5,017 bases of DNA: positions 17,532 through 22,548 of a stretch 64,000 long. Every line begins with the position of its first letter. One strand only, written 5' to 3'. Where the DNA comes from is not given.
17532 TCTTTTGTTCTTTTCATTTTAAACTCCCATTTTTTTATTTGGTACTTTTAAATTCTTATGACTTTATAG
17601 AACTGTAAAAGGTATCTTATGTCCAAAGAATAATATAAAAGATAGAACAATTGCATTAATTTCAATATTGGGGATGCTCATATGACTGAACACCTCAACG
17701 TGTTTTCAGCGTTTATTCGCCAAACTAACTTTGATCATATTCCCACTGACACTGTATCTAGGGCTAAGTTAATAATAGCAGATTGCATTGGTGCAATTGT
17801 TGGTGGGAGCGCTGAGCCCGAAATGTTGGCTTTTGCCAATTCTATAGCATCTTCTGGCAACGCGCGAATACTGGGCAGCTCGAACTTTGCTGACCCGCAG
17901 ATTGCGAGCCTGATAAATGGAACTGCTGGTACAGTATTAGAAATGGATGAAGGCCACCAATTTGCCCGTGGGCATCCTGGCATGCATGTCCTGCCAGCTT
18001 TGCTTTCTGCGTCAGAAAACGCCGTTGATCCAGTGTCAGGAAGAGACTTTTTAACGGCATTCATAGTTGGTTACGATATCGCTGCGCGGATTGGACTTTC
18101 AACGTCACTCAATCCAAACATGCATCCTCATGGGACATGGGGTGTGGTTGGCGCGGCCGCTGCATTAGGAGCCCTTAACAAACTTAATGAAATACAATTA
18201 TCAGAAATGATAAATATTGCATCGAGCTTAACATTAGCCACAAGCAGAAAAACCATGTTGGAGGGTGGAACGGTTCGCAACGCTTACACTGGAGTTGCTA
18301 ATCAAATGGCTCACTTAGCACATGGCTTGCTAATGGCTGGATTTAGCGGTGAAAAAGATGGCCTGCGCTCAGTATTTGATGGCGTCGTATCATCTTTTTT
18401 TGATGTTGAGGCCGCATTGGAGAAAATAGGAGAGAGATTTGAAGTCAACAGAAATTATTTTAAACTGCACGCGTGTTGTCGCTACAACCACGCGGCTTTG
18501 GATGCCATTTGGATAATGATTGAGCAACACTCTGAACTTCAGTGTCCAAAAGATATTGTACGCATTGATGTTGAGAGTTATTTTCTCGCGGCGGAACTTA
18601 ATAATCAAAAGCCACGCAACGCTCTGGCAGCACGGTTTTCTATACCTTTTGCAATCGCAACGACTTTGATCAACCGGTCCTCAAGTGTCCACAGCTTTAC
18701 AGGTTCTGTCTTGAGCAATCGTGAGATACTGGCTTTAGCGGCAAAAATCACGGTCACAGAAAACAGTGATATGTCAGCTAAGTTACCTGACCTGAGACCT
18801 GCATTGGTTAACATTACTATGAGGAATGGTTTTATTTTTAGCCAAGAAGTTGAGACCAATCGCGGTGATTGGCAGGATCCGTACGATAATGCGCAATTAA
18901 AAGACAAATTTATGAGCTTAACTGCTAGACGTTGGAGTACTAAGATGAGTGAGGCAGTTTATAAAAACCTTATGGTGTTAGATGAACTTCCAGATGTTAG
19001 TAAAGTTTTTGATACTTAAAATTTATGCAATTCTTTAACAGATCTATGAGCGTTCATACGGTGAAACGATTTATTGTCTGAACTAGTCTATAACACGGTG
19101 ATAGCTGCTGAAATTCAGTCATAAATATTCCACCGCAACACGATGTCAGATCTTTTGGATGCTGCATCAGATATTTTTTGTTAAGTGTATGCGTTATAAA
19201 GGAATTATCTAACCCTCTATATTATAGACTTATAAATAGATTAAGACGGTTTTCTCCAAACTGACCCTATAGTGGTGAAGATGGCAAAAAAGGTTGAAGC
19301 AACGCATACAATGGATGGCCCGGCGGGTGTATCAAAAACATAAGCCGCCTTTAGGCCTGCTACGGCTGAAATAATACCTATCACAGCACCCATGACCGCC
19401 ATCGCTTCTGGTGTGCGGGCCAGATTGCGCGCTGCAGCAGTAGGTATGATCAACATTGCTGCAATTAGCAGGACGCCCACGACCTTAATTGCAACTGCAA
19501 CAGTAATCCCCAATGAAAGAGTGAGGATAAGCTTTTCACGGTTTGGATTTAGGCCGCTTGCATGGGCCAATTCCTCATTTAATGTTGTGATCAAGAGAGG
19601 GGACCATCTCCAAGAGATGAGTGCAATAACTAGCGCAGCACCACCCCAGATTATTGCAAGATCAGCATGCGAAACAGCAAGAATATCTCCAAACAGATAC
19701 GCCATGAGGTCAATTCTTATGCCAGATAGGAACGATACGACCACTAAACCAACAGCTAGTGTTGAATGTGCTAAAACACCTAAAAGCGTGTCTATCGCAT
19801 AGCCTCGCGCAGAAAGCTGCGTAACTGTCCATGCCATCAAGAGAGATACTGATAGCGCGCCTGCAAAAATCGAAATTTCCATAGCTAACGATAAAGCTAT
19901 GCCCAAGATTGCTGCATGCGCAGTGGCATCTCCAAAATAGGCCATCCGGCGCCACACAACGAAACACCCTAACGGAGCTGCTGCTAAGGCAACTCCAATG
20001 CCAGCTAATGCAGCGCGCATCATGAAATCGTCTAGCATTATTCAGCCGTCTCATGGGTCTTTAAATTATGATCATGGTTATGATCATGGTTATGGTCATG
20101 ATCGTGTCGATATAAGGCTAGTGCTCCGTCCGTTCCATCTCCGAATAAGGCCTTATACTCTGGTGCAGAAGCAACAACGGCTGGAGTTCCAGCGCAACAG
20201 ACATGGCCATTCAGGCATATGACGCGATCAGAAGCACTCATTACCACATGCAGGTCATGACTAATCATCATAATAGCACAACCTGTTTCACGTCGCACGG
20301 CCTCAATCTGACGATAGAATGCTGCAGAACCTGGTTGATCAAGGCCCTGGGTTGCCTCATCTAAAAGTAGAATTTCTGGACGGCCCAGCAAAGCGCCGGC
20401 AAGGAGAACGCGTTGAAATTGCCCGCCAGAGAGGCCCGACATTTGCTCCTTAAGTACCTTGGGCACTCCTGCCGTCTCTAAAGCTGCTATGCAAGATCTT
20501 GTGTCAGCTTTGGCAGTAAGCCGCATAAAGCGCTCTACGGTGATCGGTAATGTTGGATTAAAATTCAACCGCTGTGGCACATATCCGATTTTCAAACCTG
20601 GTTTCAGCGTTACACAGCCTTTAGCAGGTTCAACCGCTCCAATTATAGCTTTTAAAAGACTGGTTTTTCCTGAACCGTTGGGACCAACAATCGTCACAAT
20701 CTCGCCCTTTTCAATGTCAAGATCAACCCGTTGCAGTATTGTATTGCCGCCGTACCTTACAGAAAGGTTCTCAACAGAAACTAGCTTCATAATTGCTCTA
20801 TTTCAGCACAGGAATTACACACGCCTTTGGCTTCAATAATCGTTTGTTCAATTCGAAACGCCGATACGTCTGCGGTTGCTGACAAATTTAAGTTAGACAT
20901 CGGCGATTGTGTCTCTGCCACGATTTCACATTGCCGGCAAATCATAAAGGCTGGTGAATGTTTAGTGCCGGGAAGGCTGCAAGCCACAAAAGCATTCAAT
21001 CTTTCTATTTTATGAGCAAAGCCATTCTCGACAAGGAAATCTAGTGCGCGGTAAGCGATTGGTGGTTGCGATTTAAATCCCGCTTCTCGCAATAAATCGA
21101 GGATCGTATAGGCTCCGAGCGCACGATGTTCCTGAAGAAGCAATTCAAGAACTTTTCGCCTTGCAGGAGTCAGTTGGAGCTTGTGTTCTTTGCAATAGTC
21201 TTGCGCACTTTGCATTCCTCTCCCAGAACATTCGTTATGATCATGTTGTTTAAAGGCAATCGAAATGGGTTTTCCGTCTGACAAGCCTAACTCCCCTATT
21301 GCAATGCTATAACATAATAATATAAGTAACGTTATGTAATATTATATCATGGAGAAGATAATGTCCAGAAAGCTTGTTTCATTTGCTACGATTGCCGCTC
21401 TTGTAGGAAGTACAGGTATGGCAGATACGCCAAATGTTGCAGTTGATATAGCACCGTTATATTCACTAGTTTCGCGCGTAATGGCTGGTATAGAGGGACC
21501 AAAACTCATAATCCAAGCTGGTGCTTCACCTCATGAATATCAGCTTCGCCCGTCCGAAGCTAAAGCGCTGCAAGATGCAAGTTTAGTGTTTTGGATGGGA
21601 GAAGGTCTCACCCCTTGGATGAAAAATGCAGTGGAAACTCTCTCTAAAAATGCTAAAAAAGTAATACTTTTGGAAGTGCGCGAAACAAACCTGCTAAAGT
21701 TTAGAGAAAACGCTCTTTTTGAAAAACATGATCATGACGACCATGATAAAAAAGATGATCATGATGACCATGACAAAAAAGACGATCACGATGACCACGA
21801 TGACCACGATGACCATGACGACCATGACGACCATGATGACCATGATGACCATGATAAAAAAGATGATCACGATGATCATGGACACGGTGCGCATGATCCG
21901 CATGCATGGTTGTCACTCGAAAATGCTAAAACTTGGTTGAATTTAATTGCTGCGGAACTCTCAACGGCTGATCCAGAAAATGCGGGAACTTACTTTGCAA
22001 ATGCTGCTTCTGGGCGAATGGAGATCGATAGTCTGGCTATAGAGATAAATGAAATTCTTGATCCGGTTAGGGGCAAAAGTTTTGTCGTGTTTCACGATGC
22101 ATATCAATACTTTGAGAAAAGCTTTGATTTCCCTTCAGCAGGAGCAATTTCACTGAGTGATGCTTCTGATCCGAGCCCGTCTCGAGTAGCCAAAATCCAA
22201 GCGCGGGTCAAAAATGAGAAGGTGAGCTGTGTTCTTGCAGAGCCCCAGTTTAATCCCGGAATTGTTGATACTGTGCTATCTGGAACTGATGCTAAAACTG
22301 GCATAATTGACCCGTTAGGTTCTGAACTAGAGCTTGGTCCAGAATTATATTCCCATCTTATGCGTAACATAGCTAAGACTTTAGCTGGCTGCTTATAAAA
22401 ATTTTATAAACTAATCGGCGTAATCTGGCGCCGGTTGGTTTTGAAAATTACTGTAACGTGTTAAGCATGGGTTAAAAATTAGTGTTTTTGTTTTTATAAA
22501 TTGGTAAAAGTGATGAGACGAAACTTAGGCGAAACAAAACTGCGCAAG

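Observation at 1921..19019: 17-kb catabolic island combining lactam/hydantoin ring-opening with methylcitrate-type C-C chemistry; substrate unknown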

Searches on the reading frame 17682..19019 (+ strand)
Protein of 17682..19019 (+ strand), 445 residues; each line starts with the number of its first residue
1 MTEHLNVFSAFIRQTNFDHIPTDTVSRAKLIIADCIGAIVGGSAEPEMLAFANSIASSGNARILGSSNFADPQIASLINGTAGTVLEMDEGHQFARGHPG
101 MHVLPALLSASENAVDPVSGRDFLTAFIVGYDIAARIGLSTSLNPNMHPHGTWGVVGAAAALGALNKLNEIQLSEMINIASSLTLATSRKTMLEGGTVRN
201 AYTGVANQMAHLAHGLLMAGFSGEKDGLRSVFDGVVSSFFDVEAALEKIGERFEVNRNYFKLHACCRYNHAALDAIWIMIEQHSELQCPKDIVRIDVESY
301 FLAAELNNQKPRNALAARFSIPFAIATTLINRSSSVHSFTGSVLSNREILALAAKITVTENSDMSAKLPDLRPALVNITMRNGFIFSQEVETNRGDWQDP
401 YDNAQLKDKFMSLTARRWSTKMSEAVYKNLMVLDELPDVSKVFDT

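Call 4: search_protein_families(library=pfam, proteins=[window:17682-19019:+])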
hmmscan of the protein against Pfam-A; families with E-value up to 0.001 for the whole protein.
window:17682-19019:+ (445 aa): 2 families
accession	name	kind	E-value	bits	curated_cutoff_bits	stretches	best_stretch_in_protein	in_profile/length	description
PF03972.19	MmgE_PrpD_N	-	4.2e-39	134.7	32.1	1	8-229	3-226/244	MmgE/PrpD N-terminal domain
PF19305.4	MmgE_PrpD_C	-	1.7e-31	109.8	32.1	1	263-420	1-158/173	MmgE/PrpD C-terminal domain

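Call 6: search_protein_families(library=ncbifam, proteins=[window:17682-19019:+], max_evalue=0.00001)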
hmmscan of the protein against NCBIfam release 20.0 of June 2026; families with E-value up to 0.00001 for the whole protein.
window:17682-19019:+ (445 aa): 0 families

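Call 28: search_solved_structures(query=window:17682-19019:+, max_evalue=0.00001)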
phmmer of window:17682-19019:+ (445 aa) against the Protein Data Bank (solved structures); distinct sequences matched with E-value up to 0.00001: 10.
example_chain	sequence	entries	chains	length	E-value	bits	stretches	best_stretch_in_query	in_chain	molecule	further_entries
7bra_A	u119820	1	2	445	2.4e-22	82.7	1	15-397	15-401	Bacillus subtilis IRG1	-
2hp3_A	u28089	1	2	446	9e-22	80.8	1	31-415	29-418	IDS-epimerase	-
2hp0_A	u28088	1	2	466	1e-21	80.6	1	31-415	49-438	IDS-epimerase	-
7e9d_A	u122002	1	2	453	5.9e-21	78.1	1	15-400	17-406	IRG1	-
7br9_A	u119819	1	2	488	1.8e-17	66.6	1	8-439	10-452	Cis-aconitate decarboxylase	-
6r6t_A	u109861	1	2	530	2.5e-17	66.2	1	8-439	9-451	Cis-aconitate decarboxylase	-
12vt_A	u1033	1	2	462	8.2e-17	64.4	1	8-440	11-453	Cis-aconitate decarboxylase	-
12ux_A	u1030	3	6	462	1.2e-16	63.9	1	8-440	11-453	Cis-aconitate decarboxylase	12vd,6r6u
12vw_A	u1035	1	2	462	1.2e-16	63.9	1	8-440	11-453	Cis-aconitate decarboxylase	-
12vq_A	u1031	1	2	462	1.1e-15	60.7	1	8-440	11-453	Cis-aconitate decarboxylase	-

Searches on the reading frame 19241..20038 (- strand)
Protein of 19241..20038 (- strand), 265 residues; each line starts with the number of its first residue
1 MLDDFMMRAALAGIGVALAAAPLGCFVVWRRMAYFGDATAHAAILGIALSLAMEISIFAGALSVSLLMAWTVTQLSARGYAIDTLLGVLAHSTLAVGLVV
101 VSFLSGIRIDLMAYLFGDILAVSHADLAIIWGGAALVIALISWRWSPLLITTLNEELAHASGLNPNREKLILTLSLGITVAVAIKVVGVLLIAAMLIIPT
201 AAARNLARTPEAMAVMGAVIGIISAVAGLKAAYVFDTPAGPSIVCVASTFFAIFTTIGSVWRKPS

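Call 4: search_protein_families(library=pfam, proteins=[window:19241-20038:-])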
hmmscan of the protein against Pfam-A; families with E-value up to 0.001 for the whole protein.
window:19241-20038:- (265 aa): 2 families
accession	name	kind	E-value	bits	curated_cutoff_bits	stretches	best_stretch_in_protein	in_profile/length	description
PF00950.22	ABC-3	-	5.2e-68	229.8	20.1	1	3-253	2-253/258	ABC 3 transport family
PF01032.23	FecCD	-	0.00012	21.7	26.5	1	44-246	93-296/311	FecCD transport family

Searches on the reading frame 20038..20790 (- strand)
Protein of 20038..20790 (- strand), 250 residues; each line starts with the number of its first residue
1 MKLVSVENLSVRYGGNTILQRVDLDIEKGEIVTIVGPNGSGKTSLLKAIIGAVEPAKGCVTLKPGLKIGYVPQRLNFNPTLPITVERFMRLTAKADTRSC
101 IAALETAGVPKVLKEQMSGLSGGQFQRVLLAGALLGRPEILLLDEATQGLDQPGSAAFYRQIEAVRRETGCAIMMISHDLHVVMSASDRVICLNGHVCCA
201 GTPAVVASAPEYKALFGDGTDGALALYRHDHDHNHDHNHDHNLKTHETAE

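Call 4: search_protein_families(library=pfam, proteins=[window:20038-20790:-])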
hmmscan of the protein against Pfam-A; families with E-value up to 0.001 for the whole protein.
window:20038-20790:- (250 aa): 10 families
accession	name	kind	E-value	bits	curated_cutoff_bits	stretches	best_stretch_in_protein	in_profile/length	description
PF00005.33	ABC_tran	-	1.9e-27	97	25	1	19-148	1-137/137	ABC transporter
PF13304.12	AAA_21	-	9e-08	33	27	1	32-49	2-19/304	AAA domain, putative AbiEii toxin, Type IV TA system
PF02463.25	SMC_N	-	5.8e-07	29.6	40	1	21-49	17-44/220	RecF/RecN/SMC N terminal domain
PF13476.12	AAA_23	-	2.8e-05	25.3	27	1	22-50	13-40/201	AAA domain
PF09818.15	ABC_ATPase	-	5.7e-05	22.7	23.2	0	24-51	75-101/283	P-loop domain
PF13401.12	AAA_22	-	0.00016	22.5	27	1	29-173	5-118/130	AAA domain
PF13481.12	AAA_25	-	0.00018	21.6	27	0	25-46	29-50/195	AAA domain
PF13555.12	AAA_29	-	0.00021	21.4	27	1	22-55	15-48/61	P-loop containing region of AAA domain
PF13175.12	AAA_15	-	0.00046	20.3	32.1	1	22-49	17-43/374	AAA ATPase domain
PF13191.12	AAA_16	-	0.0008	20.4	32.6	0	28-68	23-63/167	AAA ATPase domain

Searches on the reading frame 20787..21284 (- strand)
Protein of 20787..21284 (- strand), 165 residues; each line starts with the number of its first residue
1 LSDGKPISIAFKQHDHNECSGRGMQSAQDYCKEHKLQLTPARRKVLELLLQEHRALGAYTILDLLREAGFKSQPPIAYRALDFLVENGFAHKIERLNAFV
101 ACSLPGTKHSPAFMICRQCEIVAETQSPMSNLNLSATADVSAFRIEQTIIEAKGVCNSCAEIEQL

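Call 4: search_protein_families(library=pfam, proteins=[window:20787-21284:-])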
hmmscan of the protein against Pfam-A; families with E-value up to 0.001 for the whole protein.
window:20787-21284:- (165 aa): 1 family
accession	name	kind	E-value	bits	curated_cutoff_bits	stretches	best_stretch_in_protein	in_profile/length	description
PF01475.25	FUR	-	0.00053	20.6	23.1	0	35-139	3-107/121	Ferric uptake regulator family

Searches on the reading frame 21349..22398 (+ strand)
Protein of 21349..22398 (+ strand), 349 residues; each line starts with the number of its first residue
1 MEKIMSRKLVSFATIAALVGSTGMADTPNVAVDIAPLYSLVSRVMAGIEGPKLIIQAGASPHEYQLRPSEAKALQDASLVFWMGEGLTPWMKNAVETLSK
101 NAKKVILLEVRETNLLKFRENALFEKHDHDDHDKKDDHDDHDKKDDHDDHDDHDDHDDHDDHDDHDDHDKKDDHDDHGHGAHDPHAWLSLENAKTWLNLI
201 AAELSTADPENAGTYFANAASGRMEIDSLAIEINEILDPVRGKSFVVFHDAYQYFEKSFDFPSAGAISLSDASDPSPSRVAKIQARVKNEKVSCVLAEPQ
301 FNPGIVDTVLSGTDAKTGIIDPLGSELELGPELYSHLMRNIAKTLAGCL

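Call 6: search_protein_families(library=ncbifam, proteins=[window:21349-22398:+], max_evalue=0.00001)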
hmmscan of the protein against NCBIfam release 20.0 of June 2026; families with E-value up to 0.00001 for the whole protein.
window:21349-22398:+ (349 aa): 9 families
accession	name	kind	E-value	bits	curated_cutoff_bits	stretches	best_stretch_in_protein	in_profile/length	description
NF007091.2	PRK09545.1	equivalog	4.3e-71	239.7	268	2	150-349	118-316/318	zinc ABC transporter substrate-binding protein ZnuA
NF040870.1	AztC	equivalog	3.9e-49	167.6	350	1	32-349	3-277/277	zinc ABC transporter substrate-binding protein AztC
NF033605.1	Zn_bnd_ABC_AdcA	exception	5.4e-25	88.3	700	1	156-317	127-286/517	zinc ABC transporter substrate-binding lipoprotein AdcA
NF053842.1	MnTportMntCDein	equivalog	6e-23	81.5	400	1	53-316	31-247/281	manganese ABC transporter substrate-binding protein MntC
TIGR03772.1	anch_rpt_subst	equivalog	2e-21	76.2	350.45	1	176-349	310-485/486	anchored repeat ABC transporter, substrate-binding protein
NF047355.1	ABC_bind_Mn_Staph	exception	3.4e-17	62.7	500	1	177-310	132-267/309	manganese ABC transporter substrate-binding lipoprotein MntC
NF040928.1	ABC_lipo_SloC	subfamily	8.9e-17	61.1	525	1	176-313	125-264/304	metal ABC transporter substrate-binding lipoprotein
NF053703.1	Mn_SBP_EfaA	exception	1e-16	61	485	1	180-311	136-269/310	Mn/Fe ABC transporter substrate-binding lipoprotein EfaA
NF047873.1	ZrgA_Zn_trans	equivalog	1.2e-07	31.6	185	1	91-181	68-157/213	zinc uptake protein ZrgA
